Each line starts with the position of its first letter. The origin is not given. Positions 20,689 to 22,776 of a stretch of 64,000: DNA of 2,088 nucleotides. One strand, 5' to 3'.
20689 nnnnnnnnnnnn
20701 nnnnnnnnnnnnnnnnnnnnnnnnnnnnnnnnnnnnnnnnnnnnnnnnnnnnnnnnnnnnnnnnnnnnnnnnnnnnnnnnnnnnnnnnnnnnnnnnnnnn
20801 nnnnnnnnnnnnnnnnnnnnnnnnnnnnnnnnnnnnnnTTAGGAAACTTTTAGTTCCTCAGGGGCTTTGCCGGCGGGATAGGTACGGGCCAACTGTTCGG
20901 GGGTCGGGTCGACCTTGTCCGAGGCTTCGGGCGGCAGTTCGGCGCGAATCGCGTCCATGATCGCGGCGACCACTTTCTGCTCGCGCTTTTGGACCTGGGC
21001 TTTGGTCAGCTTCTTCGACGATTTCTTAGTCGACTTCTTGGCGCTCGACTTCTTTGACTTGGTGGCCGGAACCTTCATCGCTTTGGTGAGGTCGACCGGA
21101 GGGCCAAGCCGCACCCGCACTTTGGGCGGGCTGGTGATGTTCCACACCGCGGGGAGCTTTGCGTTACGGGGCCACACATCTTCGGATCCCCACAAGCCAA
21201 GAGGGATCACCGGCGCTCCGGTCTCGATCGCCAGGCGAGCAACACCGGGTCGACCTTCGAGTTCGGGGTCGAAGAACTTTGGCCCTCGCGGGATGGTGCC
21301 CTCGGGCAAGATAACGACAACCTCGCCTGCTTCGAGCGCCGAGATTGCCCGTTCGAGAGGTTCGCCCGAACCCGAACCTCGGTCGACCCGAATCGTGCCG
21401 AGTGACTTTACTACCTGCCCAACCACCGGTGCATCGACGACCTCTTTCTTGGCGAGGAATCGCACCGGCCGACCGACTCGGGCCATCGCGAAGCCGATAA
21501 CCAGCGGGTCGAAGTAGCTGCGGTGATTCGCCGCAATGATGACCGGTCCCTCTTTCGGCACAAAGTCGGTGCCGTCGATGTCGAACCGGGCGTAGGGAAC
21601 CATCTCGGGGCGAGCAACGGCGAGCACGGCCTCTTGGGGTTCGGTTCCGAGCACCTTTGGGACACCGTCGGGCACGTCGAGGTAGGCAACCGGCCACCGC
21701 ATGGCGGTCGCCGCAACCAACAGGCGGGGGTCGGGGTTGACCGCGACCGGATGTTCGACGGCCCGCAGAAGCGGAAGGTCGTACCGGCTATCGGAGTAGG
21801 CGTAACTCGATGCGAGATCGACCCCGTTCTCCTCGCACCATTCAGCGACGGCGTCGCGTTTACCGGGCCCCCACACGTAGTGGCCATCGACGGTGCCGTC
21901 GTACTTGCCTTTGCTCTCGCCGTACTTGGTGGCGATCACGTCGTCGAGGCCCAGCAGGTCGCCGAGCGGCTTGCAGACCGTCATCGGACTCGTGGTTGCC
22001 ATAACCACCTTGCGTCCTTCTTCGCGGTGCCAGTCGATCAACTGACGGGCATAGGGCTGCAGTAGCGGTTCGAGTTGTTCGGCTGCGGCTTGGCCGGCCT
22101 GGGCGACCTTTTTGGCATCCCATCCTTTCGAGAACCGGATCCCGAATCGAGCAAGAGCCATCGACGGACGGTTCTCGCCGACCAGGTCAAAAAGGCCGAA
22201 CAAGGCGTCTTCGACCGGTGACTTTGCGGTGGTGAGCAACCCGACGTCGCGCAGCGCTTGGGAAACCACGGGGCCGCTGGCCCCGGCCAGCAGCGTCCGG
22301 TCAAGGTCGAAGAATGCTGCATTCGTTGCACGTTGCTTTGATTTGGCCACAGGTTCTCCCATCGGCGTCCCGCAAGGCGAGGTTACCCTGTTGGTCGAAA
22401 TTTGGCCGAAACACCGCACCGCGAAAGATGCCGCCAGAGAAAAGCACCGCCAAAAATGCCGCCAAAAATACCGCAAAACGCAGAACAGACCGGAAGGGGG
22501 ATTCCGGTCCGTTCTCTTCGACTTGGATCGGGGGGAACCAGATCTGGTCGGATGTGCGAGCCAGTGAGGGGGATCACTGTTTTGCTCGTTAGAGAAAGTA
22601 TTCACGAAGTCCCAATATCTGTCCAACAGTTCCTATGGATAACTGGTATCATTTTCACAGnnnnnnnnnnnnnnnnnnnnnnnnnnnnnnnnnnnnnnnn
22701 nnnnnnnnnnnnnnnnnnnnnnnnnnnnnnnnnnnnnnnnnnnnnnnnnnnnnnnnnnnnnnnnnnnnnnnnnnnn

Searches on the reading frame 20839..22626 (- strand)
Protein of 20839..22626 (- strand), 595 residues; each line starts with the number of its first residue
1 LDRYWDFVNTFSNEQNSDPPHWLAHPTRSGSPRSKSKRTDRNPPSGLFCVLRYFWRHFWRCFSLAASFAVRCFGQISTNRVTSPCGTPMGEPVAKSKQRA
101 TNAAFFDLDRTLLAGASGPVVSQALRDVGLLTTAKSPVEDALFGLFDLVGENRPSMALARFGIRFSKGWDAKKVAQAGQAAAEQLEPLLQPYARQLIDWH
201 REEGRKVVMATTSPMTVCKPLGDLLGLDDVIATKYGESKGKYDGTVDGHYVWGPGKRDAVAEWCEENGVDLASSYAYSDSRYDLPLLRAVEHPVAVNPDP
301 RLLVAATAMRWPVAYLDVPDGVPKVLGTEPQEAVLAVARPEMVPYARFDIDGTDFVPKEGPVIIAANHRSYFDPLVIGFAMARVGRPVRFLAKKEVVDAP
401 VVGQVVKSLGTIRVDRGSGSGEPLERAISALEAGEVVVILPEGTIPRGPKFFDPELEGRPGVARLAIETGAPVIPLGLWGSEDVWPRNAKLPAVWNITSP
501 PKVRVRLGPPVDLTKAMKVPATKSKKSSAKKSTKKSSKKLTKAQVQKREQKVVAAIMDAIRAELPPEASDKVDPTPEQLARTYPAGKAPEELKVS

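Call 67: search_protein_families(library=pfam, proteins=[window:20839-22626:-], max_evalue=0.00001)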
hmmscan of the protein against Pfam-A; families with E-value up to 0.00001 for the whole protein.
window:20839-22626:- (595 aa): 3 families
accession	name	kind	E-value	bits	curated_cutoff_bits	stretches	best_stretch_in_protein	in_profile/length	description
PF12710.13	HAD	-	6e-28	99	27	1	104-288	1-189/189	haloacid dehalogenase-like hydrolase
PF01553.26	Acyltransferase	-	8.1e-27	94.1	23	1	348-478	2-131/132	Acyltransferase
PF00702.32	Hydrolase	-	9.7e-06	26.5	26.4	0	102-289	2-189/191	haloacid dehalogenase-like hydrolase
